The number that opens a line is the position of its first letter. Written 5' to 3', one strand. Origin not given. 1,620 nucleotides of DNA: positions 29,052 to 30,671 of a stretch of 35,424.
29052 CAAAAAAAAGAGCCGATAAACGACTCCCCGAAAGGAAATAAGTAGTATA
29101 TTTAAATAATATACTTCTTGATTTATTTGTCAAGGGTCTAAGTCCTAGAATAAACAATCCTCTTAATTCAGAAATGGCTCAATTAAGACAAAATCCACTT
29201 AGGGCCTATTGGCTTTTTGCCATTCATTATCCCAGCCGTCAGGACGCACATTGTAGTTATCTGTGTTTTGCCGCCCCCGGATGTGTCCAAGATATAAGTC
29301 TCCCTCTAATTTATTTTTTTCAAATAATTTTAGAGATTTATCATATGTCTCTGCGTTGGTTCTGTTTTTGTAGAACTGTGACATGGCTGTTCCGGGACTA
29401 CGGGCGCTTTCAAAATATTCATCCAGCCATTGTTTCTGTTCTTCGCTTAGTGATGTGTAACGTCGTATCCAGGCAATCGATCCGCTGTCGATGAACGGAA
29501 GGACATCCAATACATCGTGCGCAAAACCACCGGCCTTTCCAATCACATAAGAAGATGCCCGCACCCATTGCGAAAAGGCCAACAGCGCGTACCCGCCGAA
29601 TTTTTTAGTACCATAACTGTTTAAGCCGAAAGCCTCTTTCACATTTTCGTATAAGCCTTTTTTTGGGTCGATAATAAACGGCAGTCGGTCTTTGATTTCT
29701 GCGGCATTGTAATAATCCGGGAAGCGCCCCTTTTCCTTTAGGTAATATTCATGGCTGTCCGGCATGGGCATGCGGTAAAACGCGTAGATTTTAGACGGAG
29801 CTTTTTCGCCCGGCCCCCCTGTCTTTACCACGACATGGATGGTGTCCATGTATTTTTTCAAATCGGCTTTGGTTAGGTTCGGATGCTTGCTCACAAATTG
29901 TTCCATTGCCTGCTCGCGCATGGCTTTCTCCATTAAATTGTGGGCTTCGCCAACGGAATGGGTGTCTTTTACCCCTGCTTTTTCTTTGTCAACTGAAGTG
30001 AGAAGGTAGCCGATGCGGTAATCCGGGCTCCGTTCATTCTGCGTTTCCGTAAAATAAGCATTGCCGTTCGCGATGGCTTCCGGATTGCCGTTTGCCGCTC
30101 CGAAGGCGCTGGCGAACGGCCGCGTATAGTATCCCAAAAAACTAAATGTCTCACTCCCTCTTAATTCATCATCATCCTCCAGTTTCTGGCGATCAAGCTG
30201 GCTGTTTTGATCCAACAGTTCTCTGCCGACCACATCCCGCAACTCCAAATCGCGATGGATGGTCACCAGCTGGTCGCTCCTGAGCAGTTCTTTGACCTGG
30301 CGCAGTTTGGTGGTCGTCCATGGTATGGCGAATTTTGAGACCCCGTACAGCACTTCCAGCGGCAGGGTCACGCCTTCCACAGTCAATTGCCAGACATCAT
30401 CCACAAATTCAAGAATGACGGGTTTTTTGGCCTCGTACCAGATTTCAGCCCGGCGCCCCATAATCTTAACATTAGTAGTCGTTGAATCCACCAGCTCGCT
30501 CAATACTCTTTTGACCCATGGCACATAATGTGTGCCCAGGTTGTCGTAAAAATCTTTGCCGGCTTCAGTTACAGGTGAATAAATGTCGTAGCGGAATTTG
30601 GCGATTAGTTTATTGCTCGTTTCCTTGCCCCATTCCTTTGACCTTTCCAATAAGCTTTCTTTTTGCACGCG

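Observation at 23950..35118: Seven-gene minus-strand island with no recognisable families - best candidate for an undescribed system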

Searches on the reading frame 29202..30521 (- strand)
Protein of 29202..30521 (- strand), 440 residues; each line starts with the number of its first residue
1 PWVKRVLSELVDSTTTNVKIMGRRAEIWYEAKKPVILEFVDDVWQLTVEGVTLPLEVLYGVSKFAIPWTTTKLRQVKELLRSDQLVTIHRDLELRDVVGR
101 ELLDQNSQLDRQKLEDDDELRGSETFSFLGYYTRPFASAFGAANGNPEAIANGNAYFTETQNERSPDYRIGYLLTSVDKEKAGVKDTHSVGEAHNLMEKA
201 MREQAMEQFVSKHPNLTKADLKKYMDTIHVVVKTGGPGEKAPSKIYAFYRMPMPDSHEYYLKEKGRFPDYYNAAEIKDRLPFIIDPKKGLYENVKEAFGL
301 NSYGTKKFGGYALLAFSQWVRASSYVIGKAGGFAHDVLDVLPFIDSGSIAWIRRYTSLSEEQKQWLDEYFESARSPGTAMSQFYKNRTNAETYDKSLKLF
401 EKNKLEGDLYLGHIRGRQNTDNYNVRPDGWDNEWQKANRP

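Call 93: predict_structure(alignment_id=A8)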
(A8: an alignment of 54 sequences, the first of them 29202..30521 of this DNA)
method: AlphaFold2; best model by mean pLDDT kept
length: 440 residues; sequences in the alignment: 54
mean_pLDDT: 78.4   pTM: 0.72
mean pLDDT of the five models: 78.4, 78.3, 76.8, 76.3, 76.2
residues with pLDDT >= 90: 213; 70-90: 93; 50-70: 61; < 50: 73
segments of 3 or more residues with pLDDT < 50: 1-21, 23-69
pLDDT, mean of each block of 10 residues (from residue 1): 41 42 41 37 34 33 40 60 84 97 97 95 94 96 97 96 73 98 96 96 98 97 96 95 97 95 88 87 81 73 51 65 67 57 71 76 89 92 96 92 83 90 81 81
secondary structure, 60 per line:
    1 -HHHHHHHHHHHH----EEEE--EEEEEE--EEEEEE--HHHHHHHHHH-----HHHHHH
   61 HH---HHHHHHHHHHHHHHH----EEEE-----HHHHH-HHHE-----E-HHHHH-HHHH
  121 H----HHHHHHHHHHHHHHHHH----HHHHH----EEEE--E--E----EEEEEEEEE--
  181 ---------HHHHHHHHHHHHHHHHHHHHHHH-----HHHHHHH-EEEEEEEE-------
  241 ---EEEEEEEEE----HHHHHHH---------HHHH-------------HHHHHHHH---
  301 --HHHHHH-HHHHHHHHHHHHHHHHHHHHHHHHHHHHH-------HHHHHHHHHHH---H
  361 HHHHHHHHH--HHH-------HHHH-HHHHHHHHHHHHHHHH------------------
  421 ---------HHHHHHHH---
elements in order: H2-13 E18-21 E24-29 E32-37 H40-49 H55-62 H66-80 E85-88 H94-98 H111-115 H117-121 H126-142 H147-151 E156-159 E170-178 H190-212 H218-224 E226-233 E244-252 H257-263 H273-276 H290-297 H303-308 H310-338 H346-356 H360-369 H382-385 H387-402 H430-437

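Call 95: fold_search(model_id=the predicted structure, library=pdb)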
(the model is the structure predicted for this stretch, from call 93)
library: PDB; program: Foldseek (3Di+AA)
matches with E <= 10: 115; with E <= 0.001: 0
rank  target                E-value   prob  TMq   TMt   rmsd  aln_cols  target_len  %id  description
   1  5ks2                  3.9e-01  0.25  0.10  0.18   8.7        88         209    8  RAWV_CTD (Helix form) of 16S/23S 2'-O-methyltransferase TlyA (released 2017-01-04)
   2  5eov                  4.5e-01  0.23  0.10  0.18   8.7        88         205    8  C-terminal domain of the 16S/23S rRNA (cytidine-2'-O)-methyltransferase TlyA. (released 2016-11-23)
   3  8kef_a                7.4e-01  0.08  0.11  0.17  14.7       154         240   12  Cyanophage A-1(L) neck/gp7-terminator (released 2024-04-17)
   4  5kyg                  9.2e-01  0.20  0.10  0.19   8.5        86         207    8  RAWV_CTD (Loop Structure) of 16S/23S 2'-O-methyltransferase TlyA (released 2017-01-04)
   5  6jfm_B                9.8e-01  0.07  0.10  0.10  23.2       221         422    8  Mitofusin2 (MFN2)_T111D (released 2019-11-13)
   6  2y3u                  1.0e+00  0.16  0.14  0.10   8.8       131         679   11  Crystal structure of apo collagenase G from Clostridium histolyticum at 2.55 Angstrom resolution (released 2011-09-28)
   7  3opn                  1.1e+00  0.23  0.12  0.23  10.2       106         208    7  The crystal structure of a putative hemolysin from Lactococcus lactis (released 2010-10-13)
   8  7aly_AAA              1.8e+00  0.14  0.12  0.29   6.9        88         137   12  The crystal structure of gene product PA4063 from Pseudomonas aeruginosa in complex with Au(I) for phasing (released 2021-10-20)
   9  2rjz_A                1.9e+00  0.10  0.11  0.31  13.5       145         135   10  Crystal structure of the type 4 fimbrial biogenesis protein PilO from Pseudomonas aeruginosa (released 2007-11-06)
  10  3ofj                  2.3e+00  0.14  0.10  0.21   6.1        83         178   12  Crystal structure of N-methyltransferase NodS from Bradyrhizobium japonicum WM9 (released 2010-10-27)
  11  8pvf                  2.3e+00  0.03  0.08  0.10  12.2       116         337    9  Structure of GAPDH determined by cryoEM at 100 keV (released 2023-11-29)
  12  9hv6                  2.3e+00  0.02  0.11  0.06  18.4       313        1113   12  CryoEM map of the large glutamate dehydrogenase composed of 180 kDa subunits from Mycobacterium smegmatis obtained in th (released 2026-01-14)
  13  3fzb_H                2.5e+00  0.09  0.13  0.31   6.4       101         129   14  Crystal structure of the tail terminator protein from phage lambda (gpU-WT) (released 2009-05-26)
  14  7amv_A                2.5e+00  0.05  0.10  0.05  10.9       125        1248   12  Atomic structure of the poxvirus transcription pre-initiation complex in the initially melted state (released 2021-10-06)
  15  4ar9_A                2.8e+00  0.09  0.13  0.14   7.1       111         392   10  Crystal structure of the peptidase domain of collagenase T from Clostridium tetani at 1.69 angstrom resolution. (released 2013-06-05)
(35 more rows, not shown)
